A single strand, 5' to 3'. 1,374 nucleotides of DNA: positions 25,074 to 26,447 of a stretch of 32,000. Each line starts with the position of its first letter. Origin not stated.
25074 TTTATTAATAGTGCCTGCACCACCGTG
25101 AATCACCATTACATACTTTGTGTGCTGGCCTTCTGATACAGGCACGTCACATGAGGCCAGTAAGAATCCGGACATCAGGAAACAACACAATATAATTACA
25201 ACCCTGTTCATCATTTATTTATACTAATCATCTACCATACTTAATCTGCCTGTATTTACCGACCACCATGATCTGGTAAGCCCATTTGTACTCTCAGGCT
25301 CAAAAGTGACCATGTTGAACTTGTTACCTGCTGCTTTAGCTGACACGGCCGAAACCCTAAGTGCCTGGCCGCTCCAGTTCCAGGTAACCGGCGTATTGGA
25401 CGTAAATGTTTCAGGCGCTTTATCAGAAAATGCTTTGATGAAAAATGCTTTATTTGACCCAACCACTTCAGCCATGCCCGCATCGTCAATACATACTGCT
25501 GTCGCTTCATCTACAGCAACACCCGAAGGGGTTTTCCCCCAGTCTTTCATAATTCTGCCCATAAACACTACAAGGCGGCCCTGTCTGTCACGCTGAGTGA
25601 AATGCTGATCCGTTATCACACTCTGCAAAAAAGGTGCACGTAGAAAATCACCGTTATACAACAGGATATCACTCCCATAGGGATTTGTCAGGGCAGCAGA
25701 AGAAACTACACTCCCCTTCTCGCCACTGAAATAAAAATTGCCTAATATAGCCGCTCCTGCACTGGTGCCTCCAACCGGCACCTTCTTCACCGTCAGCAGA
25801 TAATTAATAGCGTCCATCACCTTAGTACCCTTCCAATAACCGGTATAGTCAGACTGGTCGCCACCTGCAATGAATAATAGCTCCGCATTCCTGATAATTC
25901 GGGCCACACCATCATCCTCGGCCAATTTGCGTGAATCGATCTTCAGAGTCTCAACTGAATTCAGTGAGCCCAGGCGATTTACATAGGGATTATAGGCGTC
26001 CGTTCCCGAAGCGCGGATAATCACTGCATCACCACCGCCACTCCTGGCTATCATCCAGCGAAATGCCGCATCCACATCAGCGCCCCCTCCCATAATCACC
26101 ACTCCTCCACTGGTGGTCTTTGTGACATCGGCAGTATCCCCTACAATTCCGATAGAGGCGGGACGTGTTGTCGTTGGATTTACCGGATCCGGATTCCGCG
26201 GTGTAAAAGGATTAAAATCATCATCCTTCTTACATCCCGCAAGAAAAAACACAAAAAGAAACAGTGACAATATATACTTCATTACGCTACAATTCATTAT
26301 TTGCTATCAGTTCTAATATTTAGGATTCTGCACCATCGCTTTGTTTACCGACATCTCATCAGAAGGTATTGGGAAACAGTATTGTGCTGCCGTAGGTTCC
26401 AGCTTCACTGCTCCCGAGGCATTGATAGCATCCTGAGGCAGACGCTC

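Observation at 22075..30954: PUL-architecture operon whose only enzymes are two secreted cyanophycinases and an isoaspartyl peptidase: candidate cyanophycin utilization locus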

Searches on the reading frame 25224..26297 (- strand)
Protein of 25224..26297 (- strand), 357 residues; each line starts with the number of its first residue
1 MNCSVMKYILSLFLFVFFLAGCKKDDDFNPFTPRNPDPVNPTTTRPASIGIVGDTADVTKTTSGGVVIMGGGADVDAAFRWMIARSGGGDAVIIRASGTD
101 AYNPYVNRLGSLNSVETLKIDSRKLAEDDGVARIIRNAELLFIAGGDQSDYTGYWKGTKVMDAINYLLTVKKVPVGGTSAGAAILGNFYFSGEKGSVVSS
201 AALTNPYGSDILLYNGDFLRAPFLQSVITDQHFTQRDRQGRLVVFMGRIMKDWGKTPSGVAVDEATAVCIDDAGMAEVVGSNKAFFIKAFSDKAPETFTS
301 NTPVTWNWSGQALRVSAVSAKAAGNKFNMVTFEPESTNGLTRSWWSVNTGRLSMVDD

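Call 3: search_protein_families(library=pfam, proteins=[window:25224-26297:-], max_evalue=0.01)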
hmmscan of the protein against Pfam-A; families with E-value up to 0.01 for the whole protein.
window:25224-26297:- (357 aa): 1 family
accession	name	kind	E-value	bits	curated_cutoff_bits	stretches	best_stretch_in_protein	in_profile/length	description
PF03575.23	Peptidase_S51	-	1.5e-07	31.7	23.9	1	101-273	44-201/206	Peptidase family S51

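Call 4: search_protein_families(library=ncbifam, proteins=[window:25224-26297:-], max_evalue=0.01)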
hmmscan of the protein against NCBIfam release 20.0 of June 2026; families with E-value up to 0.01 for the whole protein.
window:25224-26297:- (357 aa): 2 families
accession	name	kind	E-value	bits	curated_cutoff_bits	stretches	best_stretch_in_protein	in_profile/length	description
TIGR02069.1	cyanophycinase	equivalog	9e-24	84.3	126.6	1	100-288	46-216/250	cyanophycinase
NF003642.0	PRK05282.1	equivalog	0.0098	15.4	156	0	99-186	43-127/233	dipeptidase PepE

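Call 41: search_solved_structures(query=window:25224-26282:-, max_evalue=0.01, show_alignments=3)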
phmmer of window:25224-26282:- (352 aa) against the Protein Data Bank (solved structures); distinct sequences matched with E-value up to 0.01: 25.
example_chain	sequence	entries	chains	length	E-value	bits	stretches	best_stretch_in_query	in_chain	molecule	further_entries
7uqv_A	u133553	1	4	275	1.6e-13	53.4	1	57-282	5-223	Cyanophycinase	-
3en0_A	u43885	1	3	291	1.1e-12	50.6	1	52-284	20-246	Cyanophycinase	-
7uqw_A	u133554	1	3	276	5.7e-12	48.3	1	61-284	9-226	Cyanophycinase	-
6f0t_A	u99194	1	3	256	1.8e-07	33.4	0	250-274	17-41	Pizza6-SFW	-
6qsd_A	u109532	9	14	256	2.4e-07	33.1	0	250-274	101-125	Pizza6S | Pizza6-S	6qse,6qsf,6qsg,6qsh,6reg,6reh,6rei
7zpz_A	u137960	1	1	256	2.6e-07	33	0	250-274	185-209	Pizza6-TSR-TSH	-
6f0s_A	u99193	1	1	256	4.7e-07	32.1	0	250-274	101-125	Pizza6-SYW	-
7zpw_A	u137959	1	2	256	5.5e-07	31.9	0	250-274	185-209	Pizza6-TSK-TSH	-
6i38_A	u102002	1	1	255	7.4e-07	31.5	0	250-274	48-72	nv2Pizza6-AYW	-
6i37_A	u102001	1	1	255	7.5e-07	31.4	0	250-274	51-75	nv1Pizza6-AYW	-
6i3b_A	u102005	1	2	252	9e-07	31.2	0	250-274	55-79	cPizza6-AYW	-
6f0q_A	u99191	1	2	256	1e-06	31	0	250-274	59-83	Pizza6-AYW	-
6rej_A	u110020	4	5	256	2.8e-06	29.6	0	250-274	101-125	Pizza6-SH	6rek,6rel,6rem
3wwa_A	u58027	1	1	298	3.3e-06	29.3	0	250-274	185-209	Pizza7H protein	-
7zcj_A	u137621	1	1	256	3.7e-06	29.2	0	250-274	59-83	Pizza6-TNH-TSH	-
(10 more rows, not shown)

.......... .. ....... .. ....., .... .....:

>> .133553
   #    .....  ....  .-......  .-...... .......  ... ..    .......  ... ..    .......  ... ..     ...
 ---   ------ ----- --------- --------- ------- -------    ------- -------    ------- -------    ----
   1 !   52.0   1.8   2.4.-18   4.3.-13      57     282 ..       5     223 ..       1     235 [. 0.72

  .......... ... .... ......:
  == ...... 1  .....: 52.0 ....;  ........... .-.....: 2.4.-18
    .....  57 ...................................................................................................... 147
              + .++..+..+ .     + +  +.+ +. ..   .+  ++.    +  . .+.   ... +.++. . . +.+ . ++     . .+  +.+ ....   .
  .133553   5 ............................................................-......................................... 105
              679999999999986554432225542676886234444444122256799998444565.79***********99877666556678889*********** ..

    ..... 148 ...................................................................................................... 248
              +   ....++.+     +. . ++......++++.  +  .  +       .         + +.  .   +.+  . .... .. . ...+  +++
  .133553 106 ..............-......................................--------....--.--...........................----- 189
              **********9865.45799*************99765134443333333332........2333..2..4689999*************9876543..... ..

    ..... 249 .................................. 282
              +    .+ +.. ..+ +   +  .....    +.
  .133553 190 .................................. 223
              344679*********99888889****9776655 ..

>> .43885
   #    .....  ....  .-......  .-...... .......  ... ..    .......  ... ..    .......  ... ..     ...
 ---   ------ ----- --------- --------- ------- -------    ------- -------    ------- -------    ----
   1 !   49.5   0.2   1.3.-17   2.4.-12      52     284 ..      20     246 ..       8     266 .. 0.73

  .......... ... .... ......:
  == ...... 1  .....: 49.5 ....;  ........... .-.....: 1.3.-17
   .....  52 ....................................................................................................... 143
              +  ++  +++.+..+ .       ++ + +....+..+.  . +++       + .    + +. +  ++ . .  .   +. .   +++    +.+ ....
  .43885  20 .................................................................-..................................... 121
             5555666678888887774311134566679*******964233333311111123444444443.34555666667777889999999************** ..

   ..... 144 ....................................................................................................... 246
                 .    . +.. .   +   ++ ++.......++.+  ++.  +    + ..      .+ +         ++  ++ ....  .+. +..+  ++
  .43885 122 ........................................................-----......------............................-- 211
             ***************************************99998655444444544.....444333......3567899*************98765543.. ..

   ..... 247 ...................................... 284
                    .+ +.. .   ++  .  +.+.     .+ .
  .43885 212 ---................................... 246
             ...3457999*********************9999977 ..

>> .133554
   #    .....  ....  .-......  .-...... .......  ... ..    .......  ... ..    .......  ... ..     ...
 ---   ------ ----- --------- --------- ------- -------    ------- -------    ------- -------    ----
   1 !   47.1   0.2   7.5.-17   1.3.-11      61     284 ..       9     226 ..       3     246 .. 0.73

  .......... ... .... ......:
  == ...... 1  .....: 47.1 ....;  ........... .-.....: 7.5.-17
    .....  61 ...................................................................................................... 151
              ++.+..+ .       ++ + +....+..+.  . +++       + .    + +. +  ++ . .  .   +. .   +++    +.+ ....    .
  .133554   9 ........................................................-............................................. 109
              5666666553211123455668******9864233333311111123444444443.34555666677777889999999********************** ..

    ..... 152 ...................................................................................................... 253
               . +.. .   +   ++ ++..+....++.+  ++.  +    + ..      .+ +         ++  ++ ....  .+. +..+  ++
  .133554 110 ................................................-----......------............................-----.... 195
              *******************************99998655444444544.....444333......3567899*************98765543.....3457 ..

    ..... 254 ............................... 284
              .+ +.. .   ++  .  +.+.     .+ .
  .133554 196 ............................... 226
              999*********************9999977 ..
